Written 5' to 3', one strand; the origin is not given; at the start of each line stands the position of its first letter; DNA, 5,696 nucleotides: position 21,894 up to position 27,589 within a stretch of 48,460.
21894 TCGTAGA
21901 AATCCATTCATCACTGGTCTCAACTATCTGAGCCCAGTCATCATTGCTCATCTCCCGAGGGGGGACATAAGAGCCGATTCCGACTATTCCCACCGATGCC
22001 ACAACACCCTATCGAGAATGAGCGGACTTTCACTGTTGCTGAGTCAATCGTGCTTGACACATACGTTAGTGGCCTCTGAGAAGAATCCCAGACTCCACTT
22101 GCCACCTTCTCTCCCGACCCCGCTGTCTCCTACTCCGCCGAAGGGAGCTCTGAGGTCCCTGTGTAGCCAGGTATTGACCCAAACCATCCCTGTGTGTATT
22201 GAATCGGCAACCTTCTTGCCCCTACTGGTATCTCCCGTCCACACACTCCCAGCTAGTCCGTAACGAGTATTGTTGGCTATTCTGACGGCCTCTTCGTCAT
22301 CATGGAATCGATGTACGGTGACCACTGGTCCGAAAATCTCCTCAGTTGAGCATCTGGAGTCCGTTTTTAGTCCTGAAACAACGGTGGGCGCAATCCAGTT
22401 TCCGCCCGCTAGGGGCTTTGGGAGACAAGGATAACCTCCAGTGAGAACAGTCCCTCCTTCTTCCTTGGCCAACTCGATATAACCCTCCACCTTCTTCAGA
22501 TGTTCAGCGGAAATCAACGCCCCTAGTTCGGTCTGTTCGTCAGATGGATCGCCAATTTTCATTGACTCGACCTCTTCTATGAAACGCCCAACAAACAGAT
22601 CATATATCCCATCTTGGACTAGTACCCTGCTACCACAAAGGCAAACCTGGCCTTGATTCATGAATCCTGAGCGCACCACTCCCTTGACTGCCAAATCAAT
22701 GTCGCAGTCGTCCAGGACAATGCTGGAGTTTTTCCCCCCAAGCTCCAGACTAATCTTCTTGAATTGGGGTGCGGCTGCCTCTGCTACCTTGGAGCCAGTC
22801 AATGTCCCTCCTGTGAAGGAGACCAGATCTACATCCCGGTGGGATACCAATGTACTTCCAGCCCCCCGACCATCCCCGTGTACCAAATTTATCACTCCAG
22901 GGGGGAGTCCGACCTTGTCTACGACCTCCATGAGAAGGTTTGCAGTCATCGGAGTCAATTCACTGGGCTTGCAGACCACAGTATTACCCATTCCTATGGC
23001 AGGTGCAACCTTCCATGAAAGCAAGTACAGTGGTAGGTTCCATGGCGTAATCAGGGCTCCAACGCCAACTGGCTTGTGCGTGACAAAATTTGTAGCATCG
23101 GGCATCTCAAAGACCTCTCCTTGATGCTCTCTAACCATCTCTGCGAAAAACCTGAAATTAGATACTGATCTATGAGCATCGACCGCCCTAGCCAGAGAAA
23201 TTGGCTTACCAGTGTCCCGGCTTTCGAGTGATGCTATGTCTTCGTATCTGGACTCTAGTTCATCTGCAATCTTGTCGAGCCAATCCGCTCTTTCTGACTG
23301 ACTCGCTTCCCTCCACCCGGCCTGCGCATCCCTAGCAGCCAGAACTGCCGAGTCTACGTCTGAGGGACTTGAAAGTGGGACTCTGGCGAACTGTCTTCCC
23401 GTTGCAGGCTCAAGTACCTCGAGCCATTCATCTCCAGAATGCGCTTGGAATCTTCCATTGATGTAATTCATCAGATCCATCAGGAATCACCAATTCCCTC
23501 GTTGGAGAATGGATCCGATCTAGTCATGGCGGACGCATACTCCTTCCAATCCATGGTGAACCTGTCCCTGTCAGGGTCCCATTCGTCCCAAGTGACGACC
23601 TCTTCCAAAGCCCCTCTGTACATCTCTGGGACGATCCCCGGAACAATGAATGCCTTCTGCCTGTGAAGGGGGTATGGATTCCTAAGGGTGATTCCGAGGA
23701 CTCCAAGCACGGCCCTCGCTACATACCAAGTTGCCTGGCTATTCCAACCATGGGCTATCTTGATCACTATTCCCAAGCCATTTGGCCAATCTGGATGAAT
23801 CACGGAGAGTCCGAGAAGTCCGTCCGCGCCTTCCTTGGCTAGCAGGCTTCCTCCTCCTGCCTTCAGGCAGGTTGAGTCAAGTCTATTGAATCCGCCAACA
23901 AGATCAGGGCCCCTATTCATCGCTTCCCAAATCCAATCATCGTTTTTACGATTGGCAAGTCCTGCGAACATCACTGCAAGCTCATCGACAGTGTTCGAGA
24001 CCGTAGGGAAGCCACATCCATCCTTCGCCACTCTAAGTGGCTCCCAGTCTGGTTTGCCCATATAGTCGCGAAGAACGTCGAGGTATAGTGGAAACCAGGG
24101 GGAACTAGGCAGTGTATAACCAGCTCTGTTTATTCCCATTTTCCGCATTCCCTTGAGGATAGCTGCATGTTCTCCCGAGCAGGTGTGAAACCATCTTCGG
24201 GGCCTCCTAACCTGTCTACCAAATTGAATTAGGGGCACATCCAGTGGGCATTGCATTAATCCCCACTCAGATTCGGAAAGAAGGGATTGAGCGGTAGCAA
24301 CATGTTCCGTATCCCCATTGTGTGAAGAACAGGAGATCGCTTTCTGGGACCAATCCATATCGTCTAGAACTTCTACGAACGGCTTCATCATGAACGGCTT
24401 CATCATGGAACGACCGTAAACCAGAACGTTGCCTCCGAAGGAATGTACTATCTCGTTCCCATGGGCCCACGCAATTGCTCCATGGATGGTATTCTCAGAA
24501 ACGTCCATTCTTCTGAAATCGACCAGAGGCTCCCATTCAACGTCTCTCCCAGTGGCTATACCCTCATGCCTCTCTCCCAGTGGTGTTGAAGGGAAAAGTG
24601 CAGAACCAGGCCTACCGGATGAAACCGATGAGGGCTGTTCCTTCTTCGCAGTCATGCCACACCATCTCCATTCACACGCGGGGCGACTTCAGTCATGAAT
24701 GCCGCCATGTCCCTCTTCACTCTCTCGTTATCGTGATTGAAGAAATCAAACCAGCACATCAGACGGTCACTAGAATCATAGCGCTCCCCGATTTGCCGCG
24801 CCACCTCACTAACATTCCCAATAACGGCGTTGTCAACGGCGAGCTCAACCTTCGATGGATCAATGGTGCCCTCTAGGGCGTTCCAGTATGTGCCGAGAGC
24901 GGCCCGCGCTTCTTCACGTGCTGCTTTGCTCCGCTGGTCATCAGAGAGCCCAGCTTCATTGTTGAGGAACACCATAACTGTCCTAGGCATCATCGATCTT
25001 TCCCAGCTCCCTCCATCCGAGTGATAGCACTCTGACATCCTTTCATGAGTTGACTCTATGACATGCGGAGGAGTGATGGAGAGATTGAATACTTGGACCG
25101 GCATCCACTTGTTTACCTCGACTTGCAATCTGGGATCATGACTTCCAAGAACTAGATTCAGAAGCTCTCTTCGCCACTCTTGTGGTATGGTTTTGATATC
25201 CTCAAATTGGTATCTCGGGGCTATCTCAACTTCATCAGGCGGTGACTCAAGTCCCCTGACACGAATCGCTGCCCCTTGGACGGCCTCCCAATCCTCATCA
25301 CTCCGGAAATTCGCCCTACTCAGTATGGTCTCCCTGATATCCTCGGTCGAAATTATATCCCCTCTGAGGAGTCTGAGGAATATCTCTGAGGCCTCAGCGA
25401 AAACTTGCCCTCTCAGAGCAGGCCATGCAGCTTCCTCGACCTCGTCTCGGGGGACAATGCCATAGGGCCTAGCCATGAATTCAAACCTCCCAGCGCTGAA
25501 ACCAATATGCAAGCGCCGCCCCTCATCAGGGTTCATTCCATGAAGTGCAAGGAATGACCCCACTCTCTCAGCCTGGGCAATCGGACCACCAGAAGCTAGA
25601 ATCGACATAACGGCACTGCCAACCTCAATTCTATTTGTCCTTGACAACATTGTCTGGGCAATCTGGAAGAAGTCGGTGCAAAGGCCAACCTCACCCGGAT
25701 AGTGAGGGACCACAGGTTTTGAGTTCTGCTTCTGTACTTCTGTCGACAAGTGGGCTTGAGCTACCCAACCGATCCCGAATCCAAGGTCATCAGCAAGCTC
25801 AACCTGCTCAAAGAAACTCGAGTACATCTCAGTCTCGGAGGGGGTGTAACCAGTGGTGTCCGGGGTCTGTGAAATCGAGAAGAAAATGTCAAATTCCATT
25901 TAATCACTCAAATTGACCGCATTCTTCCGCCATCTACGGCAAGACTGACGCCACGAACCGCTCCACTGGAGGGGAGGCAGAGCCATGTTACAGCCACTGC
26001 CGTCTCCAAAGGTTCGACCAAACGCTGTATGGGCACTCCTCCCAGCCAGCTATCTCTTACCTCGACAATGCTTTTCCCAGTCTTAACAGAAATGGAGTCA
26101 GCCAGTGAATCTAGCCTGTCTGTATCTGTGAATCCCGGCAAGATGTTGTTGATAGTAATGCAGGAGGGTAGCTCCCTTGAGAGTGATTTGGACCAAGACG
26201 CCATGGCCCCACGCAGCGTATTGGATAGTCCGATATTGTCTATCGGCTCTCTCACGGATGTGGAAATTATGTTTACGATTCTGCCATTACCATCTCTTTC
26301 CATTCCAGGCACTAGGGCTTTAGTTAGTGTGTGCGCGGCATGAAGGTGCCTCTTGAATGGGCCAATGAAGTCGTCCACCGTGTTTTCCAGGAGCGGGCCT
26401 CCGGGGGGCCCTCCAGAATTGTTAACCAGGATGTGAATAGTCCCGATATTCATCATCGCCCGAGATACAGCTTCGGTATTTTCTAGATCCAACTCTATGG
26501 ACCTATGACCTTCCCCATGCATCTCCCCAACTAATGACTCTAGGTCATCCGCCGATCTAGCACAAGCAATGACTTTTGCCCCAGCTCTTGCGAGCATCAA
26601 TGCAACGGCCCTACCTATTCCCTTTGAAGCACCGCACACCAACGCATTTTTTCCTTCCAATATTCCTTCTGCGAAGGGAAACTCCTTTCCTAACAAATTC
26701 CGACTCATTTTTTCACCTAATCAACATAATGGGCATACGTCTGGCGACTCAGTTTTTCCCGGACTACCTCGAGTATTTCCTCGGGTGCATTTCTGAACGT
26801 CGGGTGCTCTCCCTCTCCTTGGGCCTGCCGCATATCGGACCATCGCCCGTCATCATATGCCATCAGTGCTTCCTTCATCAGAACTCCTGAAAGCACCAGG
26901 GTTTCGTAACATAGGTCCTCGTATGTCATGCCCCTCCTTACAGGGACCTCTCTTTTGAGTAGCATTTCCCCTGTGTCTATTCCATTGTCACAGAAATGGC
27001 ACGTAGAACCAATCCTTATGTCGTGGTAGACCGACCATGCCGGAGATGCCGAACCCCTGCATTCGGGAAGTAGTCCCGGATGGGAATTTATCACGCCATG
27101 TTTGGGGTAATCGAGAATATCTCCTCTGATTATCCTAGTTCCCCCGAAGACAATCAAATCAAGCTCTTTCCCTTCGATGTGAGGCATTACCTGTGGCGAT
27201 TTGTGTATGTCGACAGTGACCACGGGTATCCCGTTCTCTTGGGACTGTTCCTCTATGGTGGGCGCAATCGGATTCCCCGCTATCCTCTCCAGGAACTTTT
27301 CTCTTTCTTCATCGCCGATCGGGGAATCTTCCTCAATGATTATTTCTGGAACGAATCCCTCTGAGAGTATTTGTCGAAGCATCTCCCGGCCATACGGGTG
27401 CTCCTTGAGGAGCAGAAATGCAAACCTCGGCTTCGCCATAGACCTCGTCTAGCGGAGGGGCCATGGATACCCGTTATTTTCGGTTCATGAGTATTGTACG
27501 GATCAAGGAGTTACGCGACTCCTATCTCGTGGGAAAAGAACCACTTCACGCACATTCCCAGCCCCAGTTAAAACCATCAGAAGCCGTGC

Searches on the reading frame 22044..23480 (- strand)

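Call 19: search_protein_families(library=pfam, proteins=[window:22044-23480:-], max_evalue=0.00001)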
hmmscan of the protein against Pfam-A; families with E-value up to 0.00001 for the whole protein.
window:22044-23480:- (478 aa): 1 family
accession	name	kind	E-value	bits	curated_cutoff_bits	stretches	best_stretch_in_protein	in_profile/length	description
PF00171.27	Aldedh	-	4.4e-169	563.3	23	1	16-472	6-460/461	Aldehyde dehydrogenase family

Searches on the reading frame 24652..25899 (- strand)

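Call 19: search_protein_families(library=pfam, proteins=[window:24652-25899:-], max_evalue=0.00001)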
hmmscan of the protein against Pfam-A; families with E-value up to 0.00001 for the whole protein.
window:24652-25899:- (415 aa): 1 family
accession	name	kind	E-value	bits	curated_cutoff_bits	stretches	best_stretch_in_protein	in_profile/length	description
PF00296.26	Bac_luciferase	-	3.3e-07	30.4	27.9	1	1-182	1-142/314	Luciferase-like monooxygenase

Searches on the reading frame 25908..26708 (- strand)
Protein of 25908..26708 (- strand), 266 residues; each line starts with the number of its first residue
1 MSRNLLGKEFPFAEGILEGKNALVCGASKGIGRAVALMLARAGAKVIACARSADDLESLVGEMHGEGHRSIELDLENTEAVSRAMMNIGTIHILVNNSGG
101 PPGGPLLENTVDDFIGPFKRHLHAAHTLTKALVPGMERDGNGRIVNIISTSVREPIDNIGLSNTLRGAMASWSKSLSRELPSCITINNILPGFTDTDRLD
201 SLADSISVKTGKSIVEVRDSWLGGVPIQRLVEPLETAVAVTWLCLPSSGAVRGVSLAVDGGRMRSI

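Call 19: search_protein_families(library=pfam, proteins=[window:25908-26708:-], max_evalue=0.00001)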
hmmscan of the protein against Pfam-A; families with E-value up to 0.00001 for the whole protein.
window:25908-26708:- (266 aa): 4 families
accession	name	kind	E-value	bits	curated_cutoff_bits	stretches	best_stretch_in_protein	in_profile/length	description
PF00106.31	adh_short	-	1.3e-32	113.3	26.6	1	20-202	1-190/195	short chain dehydrogenase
PF13561.12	adh_short_C2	-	1.6e-30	106.8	27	1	26-261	1-234/236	Enoyl-(Acyl carrier protein) reductase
PF13460.12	NAD_binding_10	-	1.4e-06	28.8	27.2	1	26-156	1-105/184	NAD(P)H-binding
PF02882.25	THF_DHG_CYH_C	-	4.4e-06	26.5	27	1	17-60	34-77/160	Tetrahydrofolate dehydrogenase/cyclohydrolase, NAD(P)-binding domain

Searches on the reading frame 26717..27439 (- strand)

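Call 19: search_protein_families(library=pfam, proteins=[window:26717-27439:-], max_evalue=0.00001)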
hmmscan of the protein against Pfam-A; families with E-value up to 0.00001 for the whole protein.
window:26717-27439:- (240 aa): 1 family
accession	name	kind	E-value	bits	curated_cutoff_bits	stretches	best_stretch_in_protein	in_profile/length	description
PF00551.24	Formyl_trans_N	-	6.3e-14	52.6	26.1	1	85-179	72-168/181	Formyl transferase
